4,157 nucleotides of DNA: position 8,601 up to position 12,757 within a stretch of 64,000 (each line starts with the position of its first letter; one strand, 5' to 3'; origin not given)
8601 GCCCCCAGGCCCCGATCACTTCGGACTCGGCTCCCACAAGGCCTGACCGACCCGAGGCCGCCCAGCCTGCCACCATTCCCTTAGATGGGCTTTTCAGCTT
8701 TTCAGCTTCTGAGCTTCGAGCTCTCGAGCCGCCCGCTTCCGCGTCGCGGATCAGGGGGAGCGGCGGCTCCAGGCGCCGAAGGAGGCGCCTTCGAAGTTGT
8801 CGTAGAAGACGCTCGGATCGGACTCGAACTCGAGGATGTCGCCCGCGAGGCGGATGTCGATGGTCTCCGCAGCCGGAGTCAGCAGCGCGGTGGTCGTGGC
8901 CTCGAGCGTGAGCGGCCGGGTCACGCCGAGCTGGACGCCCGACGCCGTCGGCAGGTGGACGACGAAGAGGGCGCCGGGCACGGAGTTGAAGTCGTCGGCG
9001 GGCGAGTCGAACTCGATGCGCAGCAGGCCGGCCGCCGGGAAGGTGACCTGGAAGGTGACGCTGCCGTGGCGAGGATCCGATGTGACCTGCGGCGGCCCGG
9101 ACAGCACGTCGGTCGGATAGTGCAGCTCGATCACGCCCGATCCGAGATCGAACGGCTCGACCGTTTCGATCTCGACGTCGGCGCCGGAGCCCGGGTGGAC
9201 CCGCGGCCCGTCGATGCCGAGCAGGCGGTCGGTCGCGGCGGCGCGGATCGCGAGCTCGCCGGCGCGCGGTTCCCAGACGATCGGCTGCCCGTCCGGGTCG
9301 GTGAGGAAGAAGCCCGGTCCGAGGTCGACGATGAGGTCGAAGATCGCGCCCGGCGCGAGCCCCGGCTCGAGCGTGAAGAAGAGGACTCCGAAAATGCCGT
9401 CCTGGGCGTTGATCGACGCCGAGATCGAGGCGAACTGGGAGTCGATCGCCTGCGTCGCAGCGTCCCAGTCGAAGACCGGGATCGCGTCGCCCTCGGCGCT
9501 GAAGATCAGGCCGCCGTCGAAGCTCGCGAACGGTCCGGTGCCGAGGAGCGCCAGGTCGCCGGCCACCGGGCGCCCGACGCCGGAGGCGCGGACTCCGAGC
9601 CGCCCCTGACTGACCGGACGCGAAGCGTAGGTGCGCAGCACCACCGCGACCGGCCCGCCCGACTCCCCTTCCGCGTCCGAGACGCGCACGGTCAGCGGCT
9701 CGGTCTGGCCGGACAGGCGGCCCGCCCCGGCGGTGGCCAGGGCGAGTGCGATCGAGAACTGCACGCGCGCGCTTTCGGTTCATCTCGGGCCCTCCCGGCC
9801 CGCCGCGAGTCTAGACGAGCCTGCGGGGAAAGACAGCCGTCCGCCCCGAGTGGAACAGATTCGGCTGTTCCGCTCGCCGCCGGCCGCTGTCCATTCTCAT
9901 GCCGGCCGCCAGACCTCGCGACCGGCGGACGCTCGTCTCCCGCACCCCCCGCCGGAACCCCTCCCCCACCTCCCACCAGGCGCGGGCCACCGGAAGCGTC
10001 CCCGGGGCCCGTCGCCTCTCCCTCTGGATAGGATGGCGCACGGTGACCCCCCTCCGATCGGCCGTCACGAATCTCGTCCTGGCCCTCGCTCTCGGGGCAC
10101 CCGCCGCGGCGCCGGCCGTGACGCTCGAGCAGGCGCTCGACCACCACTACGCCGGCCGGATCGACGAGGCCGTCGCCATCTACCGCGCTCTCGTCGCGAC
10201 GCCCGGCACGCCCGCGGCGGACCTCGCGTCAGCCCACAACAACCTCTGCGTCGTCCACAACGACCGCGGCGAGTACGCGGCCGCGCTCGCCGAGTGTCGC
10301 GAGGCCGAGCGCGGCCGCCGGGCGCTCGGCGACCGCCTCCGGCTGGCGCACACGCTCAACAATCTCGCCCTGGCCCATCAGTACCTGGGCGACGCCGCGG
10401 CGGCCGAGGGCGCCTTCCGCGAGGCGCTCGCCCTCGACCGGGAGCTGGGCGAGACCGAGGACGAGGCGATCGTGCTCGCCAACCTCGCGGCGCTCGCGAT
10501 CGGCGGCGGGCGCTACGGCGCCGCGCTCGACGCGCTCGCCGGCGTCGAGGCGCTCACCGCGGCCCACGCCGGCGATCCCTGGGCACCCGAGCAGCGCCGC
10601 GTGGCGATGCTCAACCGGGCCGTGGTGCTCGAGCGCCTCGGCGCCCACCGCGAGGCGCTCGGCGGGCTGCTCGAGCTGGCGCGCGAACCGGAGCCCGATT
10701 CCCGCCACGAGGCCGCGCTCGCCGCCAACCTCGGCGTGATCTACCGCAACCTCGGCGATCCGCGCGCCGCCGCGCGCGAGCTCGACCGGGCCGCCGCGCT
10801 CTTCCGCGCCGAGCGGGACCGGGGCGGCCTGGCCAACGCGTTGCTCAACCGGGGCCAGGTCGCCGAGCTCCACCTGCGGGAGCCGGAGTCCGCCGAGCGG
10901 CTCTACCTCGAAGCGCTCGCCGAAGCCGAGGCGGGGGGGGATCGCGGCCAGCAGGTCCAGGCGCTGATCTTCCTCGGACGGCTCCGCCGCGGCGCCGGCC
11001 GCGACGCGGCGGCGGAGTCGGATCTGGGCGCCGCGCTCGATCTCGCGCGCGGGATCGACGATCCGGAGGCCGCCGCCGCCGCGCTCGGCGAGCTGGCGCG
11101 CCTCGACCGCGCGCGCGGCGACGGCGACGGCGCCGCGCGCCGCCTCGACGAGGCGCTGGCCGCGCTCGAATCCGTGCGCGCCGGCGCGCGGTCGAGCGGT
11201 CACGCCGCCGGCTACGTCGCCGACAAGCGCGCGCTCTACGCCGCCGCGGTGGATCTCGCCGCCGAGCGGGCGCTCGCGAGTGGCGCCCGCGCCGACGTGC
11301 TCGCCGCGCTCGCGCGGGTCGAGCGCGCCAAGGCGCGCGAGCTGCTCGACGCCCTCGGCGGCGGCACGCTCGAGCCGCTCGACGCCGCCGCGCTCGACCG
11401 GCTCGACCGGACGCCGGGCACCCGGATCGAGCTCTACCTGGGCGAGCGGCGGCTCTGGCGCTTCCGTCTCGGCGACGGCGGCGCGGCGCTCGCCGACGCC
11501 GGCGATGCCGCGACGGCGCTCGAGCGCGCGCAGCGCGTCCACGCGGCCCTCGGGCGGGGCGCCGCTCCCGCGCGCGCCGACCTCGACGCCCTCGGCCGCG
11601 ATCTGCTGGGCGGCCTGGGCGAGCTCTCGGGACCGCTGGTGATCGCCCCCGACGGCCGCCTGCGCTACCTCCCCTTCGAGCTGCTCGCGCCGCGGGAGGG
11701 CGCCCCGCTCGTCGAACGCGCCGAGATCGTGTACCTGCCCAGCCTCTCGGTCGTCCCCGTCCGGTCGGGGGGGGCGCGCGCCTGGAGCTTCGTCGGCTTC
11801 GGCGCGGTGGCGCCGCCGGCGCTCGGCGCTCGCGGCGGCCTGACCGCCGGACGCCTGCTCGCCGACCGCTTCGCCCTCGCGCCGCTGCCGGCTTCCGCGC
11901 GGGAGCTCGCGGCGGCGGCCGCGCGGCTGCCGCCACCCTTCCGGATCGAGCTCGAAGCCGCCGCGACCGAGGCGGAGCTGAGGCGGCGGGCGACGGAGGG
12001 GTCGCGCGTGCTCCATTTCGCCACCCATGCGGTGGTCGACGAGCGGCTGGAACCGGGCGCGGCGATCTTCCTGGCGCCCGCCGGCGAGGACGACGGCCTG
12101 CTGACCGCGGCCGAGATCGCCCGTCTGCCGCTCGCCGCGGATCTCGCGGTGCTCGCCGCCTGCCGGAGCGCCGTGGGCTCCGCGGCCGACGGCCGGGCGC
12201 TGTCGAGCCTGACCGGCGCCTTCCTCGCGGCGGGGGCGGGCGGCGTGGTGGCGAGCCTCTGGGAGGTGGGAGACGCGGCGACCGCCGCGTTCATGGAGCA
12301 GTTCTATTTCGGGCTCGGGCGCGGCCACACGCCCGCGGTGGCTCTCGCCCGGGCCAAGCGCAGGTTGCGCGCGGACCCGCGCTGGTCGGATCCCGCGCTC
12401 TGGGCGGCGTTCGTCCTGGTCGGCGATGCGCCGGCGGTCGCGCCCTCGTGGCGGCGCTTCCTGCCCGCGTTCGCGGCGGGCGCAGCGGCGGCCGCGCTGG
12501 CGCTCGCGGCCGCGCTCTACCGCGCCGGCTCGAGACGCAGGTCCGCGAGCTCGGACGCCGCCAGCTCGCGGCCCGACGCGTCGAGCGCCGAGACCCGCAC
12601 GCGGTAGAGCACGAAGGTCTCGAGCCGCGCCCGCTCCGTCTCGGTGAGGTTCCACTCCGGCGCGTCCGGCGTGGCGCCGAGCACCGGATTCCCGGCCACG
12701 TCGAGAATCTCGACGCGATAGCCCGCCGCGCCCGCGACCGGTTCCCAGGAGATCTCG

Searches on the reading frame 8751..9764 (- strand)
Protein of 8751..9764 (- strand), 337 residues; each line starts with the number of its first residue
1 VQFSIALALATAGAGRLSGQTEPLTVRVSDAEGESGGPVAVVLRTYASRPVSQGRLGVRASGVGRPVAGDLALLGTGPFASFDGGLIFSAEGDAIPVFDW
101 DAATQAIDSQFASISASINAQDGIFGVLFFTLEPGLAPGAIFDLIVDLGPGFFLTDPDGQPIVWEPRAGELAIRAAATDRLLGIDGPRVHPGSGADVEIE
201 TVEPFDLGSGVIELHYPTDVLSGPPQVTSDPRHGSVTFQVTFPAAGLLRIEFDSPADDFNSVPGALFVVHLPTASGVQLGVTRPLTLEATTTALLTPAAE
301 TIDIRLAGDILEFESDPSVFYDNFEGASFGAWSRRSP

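Call 12: search_protein_families(library=pfam, proteins=[window:8751-9764:-], max_evalue=0.01)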
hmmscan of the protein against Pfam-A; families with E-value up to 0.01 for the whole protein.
window:8751-9764:- (337 aa): 0 families
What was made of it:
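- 8751..9764 (-): Convergent 337-aa gene with no Pfam family. Its N-terminal sequence looks like a signal peptide by eye (not tested). No Pfam hit (call 12).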

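Call 13: find_encoding_contigs(protein=window:8751-9764:-, flank=10000, max_places=10)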
Protein window:8751-9764:- (337 aa): no gene with exactly this product is on record in the collection.

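Call 75: find_homologous_proteins(query=window:8751-9764:-, max_evalue=1e-20)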
Query window:8751-9764:- (337 aa): 21 proteins with E <= 1e-20 among 8000 candidates.
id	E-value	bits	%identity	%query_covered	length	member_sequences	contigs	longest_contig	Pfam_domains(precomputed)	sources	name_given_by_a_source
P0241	3.3e-214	729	100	100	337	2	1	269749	-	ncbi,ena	-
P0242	1.7e-187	641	89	99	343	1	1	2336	-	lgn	-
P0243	6.4e-152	524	76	94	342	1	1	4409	-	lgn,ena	-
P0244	6.8e-150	517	73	99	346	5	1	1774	-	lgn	-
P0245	2.2e-135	470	69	95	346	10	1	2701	-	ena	-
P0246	1.3e-118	414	62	94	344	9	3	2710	-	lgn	-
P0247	1.9e-113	398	60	99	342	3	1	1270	-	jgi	-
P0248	1.2e-111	392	61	95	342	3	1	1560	-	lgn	-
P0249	1.4e-92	329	55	94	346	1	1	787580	-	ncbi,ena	-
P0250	1.4e-88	316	54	93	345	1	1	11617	-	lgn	-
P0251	2.4e-83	299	69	59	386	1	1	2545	PF00494.25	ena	-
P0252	1.0e-78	283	48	94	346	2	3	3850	-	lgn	-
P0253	5.7e-76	274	48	94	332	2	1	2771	-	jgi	-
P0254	8.4e-76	274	47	94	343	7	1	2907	-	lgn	-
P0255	3.4e-74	268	49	94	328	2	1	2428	-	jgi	-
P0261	6.0e-38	149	34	87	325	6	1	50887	-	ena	-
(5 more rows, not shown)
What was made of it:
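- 8751..9764 (-): Homologues P0241-P0261 (call 75).
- Tried and rejected: Exact look-up of the 337-aa protein failed (call 13), although the same sequence is in the protein collection on a 269,749-nt contig (call 75).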

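Call 76: find_encoding_contigs(protein=P0242, flank=5000, max_places=3)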
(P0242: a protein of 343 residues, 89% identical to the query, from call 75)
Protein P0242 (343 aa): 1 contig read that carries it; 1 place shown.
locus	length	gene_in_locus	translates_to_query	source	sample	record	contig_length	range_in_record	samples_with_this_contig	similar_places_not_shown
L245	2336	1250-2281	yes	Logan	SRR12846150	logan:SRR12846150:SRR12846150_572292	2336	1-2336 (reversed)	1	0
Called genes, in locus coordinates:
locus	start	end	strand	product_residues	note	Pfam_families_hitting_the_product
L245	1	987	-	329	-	?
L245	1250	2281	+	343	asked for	-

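Call 77: find_encoding_contigs(protein=P0243, flank=5000, max_places=3)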
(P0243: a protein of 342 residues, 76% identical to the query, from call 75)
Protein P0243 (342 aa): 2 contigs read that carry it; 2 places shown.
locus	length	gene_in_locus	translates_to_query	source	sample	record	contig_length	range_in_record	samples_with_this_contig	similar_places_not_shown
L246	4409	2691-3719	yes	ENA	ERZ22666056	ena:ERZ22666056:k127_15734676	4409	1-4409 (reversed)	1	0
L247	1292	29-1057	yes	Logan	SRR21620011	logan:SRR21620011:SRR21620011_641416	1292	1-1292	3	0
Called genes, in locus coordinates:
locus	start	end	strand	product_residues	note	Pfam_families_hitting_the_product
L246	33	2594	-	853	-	PF00515:TPR_1 (faint), PF13424:TPR_12, PF12770:CHAT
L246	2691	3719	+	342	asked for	-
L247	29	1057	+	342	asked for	-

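Call 87: find_encoding_contigs(protein=P0249, flank=10000, max_places=2)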
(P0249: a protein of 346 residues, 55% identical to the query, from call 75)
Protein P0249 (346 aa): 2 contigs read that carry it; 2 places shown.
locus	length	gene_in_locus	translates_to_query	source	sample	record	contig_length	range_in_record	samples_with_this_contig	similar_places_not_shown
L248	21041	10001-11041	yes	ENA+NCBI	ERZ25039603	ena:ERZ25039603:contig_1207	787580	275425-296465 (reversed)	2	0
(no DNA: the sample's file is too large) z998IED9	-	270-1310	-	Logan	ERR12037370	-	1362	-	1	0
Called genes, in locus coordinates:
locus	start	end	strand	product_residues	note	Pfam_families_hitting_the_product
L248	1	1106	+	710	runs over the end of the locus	PF01432:Peptidase_M3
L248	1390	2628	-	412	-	PF00024:PAN_1, PF08276:PAN_2 (faint), PF14295:PAN_4, PF00024:PAN_1, PF14295:PAN_4 (weak)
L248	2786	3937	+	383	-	PF00923:TAL_FSA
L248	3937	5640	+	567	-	PF00342:PGI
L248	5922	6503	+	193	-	PF04542:Sigma70_r2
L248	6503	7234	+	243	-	-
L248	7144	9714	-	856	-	PF00515:TPR_1 (faint), PF13181:TPR_8 (faint), PF13424:TPR_12, PF12770:CHAT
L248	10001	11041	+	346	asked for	-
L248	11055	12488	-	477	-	PF03951:Gln-synt_N, PF00120:Gln-synt_C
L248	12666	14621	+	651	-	PF02705:K_trans, PF22776:K_trans_C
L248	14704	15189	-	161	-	PF04972:BON, PF01476:LysM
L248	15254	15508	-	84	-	-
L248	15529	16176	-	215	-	-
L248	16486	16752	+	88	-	-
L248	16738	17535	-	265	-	PF09982:LpxR (faint)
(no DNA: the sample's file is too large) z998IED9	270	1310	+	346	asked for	-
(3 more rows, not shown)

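Call 97: find_encoding_contigs(protein=P0244, flank=3000, max_places=5)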
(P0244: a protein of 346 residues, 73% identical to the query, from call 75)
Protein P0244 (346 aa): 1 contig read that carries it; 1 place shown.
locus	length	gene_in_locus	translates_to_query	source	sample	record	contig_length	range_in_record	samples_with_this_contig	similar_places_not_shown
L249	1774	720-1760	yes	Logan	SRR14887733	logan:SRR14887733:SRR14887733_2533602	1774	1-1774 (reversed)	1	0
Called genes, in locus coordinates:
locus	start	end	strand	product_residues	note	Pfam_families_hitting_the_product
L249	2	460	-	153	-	?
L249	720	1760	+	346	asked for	-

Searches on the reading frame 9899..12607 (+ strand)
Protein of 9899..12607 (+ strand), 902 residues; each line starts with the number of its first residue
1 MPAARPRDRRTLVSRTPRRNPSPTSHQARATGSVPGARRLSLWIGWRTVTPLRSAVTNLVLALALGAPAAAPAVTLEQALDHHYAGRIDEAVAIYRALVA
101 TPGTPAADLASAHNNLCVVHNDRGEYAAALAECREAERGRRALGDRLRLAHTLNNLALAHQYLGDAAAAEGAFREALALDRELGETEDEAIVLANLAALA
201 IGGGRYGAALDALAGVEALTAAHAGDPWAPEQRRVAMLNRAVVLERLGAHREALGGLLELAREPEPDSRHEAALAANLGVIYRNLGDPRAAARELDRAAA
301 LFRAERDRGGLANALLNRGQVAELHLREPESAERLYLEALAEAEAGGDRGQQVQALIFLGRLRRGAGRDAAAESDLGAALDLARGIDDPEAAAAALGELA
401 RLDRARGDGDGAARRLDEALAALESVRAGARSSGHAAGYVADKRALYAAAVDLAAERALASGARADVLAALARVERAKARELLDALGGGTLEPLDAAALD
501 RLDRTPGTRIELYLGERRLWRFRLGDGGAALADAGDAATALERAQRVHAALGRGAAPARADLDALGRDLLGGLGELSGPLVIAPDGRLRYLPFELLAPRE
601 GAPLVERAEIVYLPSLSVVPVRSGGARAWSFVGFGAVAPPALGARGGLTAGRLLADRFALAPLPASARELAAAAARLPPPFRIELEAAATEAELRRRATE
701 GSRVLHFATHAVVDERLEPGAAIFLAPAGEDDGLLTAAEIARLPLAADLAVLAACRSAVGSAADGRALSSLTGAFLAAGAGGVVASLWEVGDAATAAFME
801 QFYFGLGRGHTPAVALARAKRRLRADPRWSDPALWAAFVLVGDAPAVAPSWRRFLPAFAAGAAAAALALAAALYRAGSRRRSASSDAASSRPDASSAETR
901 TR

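Call 12: search_protein_families(library=pfam, proteins=[window:9899-12607:+], max_evalue=0.01)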
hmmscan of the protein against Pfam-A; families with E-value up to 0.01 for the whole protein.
window:9899-12607:+ (902 aa): 7 families
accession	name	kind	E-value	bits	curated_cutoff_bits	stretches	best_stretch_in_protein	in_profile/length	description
PF12770.12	CHAT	-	2e-58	198.5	24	1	575-843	25-289/289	CHAT domain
PF13424.12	TPR_12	-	6.2e-21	74.8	30.1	6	108-182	1-77/77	Tetratricopeptide repeat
PF13181.12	TPR_8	-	6e-05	23.3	25.7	0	150-182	1-33/34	Tetratricopeptide repeat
PF00515.34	TPR_1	-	7.3e-05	22.9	27.8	1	152-181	3-32/34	Tetratricopeptide repeat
PF13374.12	TPR_10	-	0.00046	20.6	27.5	1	150-179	2-31/42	Tetratricopeptide repeat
PF07719.23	TPR_2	-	0.006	17.1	27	1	151-181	2-32/34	Tetratricopeptide repeat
PF13432.12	TPR_16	-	0.0073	17.2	32.7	1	76-138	1-59/65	Tetratricopeptide repeat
